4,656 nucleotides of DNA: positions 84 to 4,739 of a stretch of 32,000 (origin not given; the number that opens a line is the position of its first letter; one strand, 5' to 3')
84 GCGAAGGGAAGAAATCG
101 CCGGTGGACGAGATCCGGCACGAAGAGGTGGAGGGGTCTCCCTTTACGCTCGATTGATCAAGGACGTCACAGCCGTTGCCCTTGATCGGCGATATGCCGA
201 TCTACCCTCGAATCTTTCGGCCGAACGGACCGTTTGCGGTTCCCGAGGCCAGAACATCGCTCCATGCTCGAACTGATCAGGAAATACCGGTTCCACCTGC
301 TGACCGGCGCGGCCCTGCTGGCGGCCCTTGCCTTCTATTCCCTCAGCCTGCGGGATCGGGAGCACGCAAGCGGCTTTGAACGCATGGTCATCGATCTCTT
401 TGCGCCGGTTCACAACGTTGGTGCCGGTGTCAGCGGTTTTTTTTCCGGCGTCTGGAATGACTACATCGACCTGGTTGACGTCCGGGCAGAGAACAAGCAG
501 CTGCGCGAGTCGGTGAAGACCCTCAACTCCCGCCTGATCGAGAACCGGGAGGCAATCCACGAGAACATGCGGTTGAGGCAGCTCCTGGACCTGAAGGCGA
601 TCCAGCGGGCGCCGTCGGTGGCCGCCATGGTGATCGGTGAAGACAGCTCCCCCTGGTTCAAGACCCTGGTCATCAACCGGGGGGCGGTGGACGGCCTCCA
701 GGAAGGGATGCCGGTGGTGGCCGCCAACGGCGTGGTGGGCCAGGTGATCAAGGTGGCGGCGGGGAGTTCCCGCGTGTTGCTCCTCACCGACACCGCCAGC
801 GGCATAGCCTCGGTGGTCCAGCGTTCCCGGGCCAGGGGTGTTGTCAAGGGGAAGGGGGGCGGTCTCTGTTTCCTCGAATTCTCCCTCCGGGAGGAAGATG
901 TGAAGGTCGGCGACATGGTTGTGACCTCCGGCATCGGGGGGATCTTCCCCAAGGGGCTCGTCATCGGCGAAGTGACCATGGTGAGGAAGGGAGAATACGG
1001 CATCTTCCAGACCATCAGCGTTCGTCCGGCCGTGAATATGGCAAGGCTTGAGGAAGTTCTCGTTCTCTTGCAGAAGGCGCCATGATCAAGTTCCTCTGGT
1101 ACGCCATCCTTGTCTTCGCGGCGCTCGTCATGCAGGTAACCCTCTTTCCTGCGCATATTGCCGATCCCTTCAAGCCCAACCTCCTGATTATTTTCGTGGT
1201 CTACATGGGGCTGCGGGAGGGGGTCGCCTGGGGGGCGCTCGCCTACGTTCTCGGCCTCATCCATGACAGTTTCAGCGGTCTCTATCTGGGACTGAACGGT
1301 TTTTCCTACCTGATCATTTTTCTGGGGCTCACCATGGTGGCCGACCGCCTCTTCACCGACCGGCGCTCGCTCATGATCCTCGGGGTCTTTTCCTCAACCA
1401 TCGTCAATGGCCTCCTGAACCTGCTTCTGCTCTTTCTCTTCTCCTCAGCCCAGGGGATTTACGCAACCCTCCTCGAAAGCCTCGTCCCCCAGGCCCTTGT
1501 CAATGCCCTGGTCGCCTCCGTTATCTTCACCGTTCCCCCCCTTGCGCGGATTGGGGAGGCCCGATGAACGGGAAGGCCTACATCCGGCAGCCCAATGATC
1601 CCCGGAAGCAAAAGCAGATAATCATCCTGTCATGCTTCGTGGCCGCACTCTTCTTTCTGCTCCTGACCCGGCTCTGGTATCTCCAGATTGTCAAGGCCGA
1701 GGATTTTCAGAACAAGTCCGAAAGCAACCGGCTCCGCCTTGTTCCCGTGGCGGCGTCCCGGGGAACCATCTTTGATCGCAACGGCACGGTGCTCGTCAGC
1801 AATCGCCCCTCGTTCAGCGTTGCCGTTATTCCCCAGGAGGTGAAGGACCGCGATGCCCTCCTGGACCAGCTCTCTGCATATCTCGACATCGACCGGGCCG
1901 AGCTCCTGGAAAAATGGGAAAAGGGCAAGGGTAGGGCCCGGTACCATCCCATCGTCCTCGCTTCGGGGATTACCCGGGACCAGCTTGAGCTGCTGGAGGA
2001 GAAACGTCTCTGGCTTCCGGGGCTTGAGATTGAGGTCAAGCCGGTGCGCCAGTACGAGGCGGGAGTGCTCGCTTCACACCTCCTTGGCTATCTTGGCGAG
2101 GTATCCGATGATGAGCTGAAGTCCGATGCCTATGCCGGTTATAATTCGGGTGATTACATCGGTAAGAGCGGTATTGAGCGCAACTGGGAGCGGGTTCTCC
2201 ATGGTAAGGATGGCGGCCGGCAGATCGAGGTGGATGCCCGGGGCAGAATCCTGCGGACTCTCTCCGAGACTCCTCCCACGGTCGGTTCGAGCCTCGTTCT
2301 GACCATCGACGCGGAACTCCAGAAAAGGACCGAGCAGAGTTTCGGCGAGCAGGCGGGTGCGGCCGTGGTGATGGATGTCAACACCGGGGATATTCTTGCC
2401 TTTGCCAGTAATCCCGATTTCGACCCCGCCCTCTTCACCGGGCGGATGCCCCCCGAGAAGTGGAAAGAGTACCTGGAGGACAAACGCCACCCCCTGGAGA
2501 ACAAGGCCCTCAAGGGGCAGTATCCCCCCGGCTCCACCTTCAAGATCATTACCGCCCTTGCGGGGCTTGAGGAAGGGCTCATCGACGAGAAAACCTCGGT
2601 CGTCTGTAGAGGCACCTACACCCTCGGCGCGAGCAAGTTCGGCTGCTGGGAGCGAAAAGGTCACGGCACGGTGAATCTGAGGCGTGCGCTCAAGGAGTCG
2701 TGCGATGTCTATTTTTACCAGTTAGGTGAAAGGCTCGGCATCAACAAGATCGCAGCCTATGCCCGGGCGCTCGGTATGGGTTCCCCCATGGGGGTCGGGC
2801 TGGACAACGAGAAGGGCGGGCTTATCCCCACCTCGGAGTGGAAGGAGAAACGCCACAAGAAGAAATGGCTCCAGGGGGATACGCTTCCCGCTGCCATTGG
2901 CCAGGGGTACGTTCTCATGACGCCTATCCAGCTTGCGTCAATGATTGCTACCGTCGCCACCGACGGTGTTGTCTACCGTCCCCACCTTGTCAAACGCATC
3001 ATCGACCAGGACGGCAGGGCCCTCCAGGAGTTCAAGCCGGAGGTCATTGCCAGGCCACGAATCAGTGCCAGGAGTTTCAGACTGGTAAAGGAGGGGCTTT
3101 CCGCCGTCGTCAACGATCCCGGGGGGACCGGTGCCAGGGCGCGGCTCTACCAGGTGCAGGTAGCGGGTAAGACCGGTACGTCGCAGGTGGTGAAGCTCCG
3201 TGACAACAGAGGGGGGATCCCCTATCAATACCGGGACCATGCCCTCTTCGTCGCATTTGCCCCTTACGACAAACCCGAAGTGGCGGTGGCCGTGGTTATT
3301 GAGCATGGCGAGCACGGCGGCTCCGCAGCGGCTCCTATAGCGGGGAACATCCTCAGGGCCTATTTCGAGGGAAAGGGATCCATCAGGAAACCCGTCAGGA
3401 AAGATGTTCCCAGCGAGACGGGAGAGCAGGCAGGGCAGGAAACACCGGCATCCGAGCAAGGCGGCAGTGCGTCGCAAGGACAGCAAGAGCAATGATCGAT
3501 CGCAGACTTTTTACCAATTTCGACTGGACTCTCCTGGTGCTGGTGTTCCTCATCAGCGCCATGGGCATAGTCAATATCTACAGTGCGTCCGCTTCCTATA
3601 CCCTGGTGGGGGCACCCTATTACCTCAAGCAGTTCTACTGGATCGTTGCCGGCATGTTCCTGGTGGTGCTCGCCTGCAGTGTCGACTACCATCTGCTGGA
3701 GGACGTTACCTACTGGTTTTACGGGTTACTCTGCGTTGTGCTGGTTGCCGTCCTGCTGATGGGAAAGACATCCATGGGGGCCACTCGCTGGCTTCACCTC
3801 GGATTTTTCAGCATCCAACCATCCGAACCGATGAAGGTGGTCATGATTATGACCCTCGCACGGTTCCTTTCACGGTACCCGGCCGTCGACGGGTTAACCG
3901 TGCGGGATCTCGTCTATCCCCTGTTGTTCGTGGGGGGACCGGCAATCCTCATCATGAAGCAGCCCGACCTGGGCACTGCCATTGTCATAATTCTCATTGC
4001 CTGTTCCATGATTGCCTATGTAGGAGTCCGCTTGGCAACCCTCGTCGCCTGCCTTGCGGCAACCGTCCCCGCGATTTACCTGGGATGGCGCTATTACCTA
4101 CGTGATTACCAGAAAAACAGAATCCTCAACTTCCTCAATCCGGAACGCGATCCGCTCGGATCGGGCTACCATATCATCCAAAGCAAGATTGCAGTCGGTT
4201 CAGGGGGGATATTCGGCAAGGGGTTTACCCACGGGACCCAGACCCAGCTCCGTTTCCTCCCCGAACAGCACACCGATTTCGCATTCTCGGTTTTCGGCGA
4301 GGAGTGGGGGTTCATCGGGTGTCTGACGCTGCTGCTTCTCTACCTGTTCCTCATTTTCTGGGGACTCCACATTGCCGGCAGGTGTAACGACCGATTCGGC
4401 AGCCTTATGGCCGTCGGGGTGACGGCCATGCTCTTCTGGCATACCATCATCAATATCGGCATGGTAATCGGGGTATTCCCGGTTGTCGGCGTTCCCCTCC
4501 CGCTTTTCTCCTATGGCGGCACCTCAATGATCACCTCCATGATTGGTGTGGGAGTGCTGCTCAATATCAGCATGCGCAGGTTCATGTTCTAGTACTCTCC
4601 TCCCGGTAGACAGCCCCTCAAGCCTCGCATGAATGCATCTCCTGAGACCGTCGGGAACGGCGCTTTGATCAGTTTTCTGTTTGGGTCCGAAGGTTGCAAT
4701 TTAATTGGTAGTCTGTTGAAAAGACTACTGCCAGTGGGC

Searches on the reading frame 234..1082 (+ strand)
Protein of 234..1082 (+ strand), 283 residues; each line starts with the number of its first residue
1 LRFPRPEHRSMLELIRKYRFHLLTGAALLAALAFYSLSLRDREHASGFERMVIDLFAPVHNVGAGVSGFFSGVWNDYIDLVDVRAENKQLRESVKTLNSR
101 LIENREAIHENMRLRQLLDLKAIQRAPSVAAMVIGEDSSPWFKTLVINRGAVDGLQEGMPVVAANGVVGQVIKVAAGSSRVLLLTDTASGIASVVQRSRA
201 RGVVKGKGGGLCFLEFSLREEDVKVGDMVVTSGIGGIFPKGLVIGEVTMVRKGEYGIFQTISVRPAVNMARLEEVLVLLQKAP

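Call 39: search_protein_families(library=pfam, proteins=[window:234-1082:+], max_evalue=0.00001)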
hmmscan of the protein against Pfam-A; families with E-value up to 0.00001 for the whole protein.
window:234-1082:+ (283 aa): 1 family
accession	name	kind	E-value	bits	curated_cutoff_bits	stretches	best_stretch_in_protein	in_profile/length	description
PF04085.20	MreC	-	5.1e-49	166.3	28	1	133-278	1-146/147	Rod shape-determining protein MreC, barrel core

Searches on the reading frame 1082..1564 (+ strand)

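Call 39: search_protein_families(library=pfam, proteins=[window:1082-1564:+], max_evalue=0.00001)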
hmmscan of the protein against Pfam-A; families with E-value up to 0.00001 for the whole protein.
window:1082-1564:+ (161 aa): 1 family
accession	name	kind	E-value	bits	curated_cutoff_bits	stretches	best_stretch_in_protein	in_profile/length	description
PF04093.17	MreD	-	2.7e-11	44.3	24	1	2-148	5-147/158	rod shape-determining protein MreD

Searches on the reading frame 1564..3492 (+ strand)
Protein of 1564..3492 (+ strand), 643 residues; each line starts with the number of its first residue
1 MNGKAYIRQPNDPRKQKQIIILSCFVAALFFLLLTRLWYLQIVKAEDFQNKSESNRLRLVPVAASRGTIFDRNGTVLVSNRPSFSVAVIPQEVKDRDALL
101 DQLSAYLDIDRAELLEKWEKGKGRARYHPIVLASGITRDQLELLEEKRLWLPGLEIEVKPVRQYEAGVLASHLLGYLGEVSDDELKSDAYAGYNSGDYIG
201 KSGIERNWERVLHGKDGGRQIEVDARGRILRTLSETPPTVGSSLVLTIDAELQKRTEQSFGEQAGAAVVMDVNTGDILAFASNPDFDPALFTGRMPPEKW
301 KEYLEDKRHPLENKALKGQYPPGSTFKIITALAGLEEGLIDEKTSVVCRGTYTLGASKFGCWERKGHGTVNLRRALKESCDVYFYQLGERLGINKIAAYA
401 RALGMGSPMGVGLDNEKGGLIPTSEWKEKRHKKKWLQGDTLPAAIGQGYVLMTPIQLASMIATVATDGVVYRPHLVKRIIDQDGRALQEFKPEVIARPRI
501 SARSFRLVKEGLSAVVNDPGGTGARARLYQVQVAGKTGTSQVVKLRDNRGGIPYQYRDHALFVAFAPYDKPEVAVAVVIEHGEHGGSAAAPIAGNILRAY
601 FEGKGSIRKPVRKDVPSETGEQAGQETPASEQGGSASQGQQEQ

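Call 39: search_protein_families(library=pfam, proteins=[window:1564-3492:+], max_evalue=0.00001)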
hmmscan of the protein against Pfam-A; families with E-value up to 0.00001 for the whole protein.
window:1564-3492:+ (643 aa): 2 families
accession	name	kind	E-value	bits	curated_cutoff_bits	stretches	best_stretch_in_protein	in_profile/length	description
PF00905.27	Transpeptidase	-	3.6e-78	263.2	22.1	1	265-597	1-298/299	Penicillin binding protein transpeptidase domain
PF03717.20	PBP_dimer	-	1.9e-51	175.5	24.4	1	62-233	2-179/180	Penicillin-binding Protein dimerisation domain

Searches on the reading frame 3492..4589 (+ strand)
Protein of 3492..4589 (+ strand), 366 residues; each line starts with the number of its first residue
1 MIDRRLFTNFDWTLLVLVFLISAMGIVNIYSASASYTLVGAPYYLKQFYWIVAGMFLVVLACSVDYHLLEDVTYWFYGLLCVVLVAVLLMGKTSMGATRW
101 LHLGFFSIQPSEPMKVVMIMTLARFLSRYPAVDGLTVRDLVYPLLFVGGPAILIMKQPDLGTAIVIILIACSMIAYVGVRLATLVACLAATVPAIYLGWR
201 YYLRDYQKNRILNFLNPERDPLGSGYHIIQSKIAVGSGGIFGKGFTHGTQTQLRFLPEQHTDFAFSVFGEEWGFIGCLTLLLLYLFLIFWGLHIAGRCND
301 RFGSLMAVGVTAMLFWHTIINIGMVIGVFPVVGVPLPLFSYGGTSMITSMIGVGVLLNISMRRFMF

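Call 39: search_protein_families(library=pfam, proteins=[window:3492-4589:+], max_evalue=0.00001)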
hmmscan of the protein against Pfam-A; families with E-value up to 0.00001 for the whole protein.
window:3492-4589:+ (366 aa): 1 family
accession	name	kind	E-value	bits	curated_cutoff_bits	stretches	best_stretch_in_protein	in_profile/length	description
PF01098.24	FTSW_RODA_SPOVE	-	1.5e-106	356.8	26.4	1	13-362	3-353/356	Cell cycle protein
